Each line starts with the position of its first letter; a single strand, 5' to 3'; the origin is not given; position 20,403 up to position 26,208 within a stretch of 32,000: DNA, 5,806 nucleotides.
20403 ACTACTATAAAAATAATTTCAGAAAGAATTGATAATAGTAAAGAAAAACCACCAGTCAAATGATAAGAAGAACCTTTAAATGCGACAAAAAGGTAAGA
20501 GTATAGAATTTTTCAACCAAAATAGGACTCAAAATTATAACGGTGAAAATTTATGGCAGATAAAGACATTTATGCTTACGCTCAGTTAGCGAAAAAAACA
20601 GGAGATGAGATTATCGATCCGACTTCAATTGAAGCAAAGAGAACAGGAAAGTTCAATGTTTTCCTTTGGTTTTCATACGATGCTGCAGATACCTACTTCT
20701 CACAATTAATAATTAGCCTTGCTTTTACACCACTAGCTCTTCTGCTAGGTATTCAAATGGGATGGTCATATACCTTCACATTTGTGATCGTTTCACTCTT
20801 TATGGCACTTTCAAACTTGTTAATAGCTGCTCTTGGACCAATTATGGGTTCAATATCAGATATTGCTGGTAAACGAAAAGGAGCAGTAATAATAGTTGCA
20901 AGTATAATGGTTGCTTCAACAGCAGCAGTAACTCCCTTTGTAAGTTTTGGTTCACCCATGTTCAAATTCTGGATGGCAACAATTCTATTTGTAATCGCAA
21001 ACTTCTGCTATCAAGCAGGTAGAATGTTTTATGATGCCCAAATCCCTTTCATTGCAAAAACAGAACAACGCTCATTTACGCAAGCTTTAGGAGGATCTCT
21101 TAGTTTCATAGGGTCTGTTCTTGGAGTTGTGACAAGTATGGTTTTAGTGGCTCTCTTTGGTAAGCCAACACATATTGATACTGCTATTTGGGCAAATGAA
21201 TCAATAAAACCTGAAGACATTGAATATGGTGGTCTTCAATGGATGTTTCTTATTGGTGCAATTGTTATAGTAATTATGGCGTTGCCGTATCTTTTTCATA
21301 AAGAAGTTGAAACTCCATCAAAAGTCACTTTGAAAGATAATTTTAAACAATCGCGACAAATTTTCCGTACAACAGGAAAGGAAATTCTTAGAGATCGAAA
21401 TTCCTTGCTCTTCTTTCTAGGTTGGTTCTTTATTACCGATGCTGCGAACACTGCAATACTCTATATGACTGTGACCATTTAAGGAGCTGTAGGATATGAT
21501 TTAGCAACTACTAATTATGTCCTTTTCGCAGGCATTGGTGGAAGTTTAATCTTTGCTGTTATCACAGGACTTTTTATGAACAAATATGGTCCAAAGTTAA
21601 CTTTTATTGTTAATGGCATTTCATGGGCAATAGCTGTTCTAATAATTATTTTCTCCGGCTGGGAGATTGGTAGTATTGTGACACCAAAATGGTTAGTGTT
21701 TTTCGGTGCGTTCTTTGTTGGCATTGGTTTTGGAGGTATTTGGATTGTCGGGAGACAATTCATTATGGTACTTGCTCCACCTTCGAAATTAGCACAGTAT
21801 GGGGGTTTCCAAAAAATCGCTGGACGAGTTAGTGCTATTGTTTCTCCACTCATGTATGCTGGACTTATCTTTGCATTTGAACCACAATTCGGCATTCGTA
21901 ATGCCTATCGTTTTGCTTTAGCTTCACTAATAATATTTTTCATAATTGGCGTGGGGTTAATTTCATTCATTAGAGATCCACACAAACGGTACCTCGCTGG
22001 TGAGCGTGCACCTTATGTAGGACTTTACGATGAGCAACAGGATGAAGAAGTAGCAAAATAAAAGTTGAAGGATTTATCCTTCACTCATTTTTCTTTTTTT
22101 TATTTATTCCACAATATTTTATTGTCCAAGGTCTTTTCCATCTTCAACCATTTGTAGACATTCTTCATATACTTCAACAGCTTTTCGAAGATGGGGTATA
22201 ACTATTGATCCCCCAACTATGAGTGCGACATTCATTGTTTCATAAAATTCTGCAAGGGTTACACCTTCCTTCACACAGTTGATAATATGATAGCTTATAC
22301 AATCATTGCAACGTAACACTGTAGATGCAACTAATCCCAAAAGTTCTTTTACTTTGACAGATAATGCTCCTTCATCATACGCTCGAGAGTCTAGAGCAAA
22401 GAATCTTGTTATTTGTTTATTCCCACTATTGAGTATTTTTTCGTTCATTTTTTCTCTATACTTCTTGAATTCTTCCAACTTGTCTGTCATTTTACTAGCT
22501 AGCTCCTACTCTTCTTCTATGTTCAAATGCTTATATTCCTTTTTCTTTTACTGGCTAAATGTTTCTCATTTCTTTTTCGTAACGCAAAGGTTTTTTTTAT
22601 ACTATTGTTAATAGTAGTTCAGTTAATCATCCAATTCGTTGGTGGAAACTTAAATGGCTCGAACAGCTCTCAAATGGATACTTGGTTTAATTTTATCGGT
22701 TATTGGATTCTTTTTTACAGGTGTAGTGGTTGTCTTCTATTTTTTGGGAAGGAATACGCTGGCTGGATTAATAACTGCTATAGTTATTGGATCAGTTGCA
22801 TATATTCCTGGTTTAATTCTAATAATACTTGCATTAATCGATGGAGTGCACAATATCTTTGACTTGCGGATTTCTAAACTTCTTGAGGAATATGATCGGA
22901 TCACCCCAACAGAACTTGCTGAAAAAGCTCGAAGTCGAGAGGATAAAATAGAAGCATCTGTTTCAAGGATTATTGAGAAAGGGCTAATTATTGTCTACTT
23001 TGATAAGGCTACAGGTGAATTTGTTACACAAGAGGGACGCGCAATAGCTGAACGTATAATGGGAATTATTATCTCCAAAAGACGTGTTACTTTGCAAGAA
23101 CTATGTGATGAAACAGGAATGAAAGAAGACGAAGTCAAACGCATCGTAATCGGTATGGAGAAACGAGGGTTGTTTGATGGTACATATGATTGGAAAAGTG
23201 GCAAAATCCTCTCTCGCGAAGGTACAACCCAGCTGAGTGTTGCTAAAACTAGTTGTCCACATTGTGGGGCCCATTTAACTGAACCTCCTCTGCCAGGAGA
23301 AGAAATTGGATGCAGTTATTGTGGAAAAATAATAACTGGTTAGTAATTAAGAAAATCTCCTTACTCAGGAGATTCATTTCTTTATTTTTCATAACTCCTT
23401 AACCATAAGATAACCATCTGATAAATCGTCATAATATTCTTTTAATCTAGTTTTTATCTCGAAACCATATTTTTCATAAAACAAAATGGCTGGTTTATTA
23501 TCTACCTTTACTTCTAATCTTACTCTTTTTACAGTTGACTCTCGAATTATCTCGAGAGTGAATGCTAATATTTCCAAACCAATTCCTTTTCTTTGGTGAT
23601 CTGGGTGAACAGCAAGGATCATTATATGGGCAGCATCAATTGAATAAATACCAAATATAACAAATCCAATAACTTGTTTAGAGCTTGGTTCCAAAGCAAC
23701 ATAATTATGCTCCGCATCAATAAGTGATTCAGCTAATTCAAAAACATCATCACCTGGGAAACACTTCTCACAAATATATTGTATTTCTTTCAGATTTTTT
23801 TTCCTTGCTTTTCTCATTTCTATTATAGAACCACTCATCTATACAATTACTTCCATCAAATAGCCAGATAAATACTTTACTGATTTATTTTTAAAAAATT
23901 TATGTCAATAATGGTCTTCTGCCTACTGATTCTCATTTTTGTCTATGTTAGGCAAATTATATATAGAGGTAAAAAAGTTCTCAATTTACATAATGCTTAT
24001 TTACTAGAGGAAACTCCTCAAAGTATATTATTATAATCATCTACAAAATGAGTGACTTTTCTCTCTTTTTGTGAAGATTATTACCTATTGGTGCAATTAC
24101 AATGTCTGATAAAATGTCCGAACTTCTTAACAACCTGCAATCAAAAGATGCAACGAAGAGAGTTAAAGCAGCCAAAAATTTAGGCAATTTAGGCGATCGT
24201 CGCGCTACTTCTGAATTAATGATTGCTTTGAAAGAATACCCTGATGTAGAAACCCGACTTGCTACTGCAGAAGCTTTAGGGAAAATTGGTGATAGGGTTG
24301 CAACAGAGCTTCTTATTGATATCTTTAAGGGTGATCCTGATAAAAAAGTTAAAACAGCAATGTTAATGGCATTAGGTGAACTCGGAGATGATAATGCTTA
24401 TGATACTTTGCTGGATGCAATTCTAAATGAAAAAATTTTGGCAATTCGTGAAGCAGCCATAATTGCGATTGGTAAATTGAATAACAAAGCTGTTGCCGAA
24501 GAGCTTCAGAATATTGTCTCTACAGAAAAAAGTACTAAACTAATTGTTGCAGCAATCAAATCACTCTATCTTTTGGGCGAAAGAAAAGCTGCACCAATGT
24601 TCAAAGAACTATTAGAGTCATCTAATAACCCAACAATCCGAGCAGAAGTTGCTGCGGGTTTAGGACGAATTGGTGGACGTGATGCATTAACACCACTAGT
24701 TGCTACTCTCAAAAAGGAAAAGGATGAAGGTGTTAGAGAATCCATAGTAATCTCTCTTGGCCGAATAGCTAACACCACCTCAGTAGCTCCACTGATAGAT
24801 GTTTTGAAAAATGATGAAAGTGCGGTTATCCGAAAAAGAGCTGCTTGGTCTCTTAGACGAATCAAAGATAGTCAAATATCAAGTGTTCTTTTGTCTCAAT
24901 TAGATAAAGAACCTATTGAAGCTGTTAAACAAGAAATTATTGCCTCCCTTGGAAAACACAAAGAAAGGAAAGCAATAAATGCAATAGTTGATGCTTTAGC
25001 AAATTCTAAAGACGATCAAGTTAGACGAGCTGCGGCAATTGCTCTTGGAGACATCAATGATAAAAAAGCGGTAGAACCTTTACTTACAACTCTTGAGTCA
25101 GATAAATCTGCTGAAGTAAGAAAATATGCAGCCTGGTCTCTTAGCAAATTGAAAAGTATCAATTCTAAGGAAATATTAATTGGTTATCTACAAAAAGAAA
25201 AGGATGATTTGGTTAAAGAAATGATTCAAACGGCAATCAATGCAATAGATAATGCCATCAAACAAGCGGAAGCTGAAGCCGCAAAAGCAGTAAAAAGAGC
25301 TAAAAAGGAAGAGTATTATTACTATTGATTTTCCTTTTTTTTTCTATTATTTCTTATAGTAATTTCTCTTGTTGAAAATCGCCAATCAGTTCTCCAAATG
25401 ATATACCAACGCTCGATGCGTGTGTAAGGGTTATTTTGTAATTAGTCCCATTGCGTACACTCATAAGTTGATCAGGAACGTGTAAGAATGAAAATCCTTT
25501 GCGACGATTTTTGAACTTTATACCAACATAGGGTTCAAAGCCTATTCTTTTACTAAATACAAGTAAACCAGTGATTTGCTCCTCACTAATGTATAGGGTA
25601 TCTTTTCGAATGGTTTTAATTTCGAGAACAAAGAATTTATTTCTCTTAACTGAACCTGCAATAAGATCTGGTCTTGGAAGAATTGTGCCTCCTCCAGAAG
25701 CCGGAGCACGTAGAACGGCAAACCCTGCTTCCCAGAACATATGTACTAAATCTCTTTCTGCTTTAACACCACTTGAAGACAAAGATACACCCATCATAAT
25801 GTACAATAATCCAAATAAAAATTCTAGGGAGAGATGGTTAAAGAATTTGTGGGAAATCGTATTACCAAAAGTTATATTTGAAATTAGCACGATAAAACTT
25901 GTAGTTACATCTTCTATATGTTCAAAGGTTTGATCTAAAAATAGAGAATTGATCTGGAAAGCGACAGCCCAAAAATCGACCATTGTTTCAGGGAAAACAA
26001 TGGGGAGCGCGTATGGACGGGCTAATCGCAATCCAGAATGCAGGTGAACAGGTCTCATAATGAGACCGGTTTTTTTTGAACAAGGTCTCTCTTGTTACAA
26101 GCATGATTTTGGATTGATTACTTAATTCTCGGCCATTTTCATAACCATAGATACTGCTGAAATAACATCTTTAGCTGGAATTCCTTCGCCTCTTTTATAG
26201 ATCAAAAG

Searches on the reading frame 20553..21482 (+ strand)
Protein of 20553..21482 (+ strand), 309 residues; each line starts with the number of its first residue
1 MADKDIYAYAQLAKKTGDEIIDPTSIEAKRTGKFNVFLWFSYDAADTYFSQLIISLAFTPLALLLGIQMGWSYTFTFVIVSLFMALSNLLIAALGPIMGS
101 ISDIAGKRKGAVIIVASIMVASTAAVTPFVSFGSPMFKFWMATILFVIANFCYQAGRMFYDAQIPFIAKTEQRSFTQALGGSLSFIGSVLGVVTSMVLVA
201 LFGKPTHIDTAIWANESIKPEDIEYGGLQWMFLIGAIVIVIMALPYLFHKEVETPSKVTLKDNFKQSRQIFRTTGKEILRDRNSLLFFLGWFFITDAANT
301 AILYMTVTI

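Call 5: search_protein_families(library=pfam, proteins=[window:20553-21482:+], max_evalue=0.01)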
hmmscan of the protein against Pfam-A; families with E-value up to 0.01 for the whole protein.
window:20553-21482:+ (309 aa): 2 families
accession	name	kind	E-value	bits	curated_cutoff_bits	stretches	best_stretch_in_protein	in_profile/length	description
PF07690.21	MFS_1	-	4.6e-13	49.2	33.4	1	48-297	2-220/347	Major Facilitator Superfamily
PF11700.14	ATG22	-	2.3e-10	40.2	24.1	1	79-305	72-308/482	Vacuole effluxer Atg22 like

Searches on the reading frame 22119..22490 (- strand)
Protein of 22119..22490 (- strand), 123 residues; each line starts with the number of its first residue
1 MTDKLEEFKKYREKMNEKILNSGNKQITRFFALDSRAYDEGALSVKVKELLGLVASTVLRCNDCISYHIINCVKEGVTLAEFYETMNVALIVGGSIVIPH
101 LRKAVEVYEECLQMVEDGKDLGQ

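Call 5: search_protein_families(library=pfam, proteins=[window:22119-22490:-], max_evalue=0.01)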
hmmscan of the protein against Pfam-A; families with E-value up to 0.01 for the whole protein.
window:22119-22490:- (123 aa): 1 family
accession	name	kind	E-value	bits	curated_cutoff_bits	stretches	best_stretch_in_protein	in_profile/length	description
PF02627.25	CMD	-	6.8e-13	48.9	23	1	30-106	7-83/84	Carboxymuconolactone decarboxylase family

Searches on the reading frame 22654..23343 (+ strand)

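Call 5: search_protein_families(library=pfam, proteins=[window:22654-23343:+], max_evalue=0.01)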
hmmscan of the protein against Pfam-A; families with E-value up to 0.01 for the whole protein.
window:22654-23343:+ (229 aa): 10 families
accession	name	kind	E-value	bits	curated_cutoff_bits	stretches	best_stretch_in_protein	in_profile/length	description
PF01399.33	PCI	-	1e-09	38.9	22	1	65-124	22-81/84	PCI domain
PF13412.12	HTH_24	-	1.3e-05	25.1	21.9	0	67-92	2-27/48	Winged helix-turn-helix DNA-binding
PF05584.17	Sulfolobus_pRN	-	0.00024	21.5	20.8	1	132-181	7-55/72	Sulfolobus plasmid regulatory protein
PF13248.11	Zn_ribbon_3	-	0.0003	20.6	27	0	198-209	2-13/26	zinc-ribbon domain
PF24409.1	wHTH-PRTase_assc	-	0.0026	18.2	27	0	142-179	8-46/83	wHTH-PRTase associated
PF09012.17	FeoC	-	0.0031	18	21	0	75-114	7-46/69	FeoC like transcriptional regulator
PF12802.13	MarR_2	-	0.0044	17.6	27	0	143-173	18-49/61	MarR family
PF08221.17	HTH_9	-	0.0052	17.3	23.4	0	131-166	14-49/62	RNA polymerase III subunit RPC82 helix-turn-helix domain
PF06163.17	DUF977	-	0.0061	17.1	22.1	0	125-172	6-54/134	Bacterial protein of unknown function (DUF977)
PF17647.6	DUF5518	-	0.0065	17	27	0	9-62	20-72/116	Family of unknown function (DUF5518)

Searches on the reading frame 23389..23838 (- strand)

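Call 5: search_protein_families(library=pfam, proteins=[window:23389-23838:-], max_evalue=0.01)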
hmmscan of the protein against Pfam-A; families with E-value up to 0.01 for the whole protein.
window:23389-23838:- (149 aa): 8 families
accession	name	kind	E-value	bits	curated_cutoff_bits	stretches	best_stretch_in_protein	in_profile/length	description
PF00583.31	Acetyltransf_1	-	4.7e-17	62.8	20.7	1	27-126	16-116/116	Acetyltransferase (GNAT) family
PF13508.13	Acetyltransf_7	-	1.9e-14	54.2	27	1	43-127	3-83/84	Acetyltransferase (GNAT) domain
PF13673.13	Acetyltransf_10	-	2.1e-09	37.8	23.6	1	39-127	25-108/128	Acetyltransferase (GNAT) domain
PF08445.16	FR47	-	1.4e-07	31.8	22.1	1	68-129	20-80/86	FR47-like protein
PF13302.13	Acetyltransf_3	-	1.2e-05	26.5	25.4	1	40-127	50-138/138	Acetyltransferase (GNAT) domain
PF13527.13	Acetyltransf_9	-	3.7e-05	24.2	25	1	9-128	3-126/127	Acetyltransferase (GNAT) domain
PF13420.13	Acetyltransf_4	-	0.00015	22.3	24.3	1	77-137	84-145/155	Acetyltransferase (GNAT) domain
PF13523.12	Acetyltransf_8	-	0.006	16.6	27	1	79-129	89-140/145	Acetyltransferase (GNAT) domain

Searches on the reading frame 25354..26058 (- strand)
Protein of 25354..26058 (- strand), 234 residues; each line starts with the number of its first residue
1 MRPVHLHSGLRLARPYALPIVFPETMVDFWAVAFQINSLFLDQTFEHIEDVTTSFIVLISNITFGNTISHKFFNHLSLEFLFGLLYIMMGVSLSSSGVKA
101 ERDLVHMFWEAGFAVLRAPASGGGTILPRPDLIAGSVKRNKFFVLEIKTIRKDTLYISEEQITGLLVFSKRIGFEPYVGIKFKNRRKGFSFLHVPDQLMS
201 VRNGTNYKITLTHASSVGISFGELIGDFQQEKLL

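Call 5: search_protein_families(library=pfam, proteins=[window:25354-26058:-], max_evalue=0.01)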
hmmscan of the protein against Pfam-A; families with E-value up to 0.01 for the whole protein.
window:25354-26058:- (234 aa): 1 family
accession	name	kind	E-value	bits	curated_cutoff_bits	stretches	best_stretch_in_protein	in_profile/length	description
PF01870.24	Hjc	-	1.9e-25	89.1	21.1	1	100-193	2-90/93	Archaeal holliday junction resolvase (hjc)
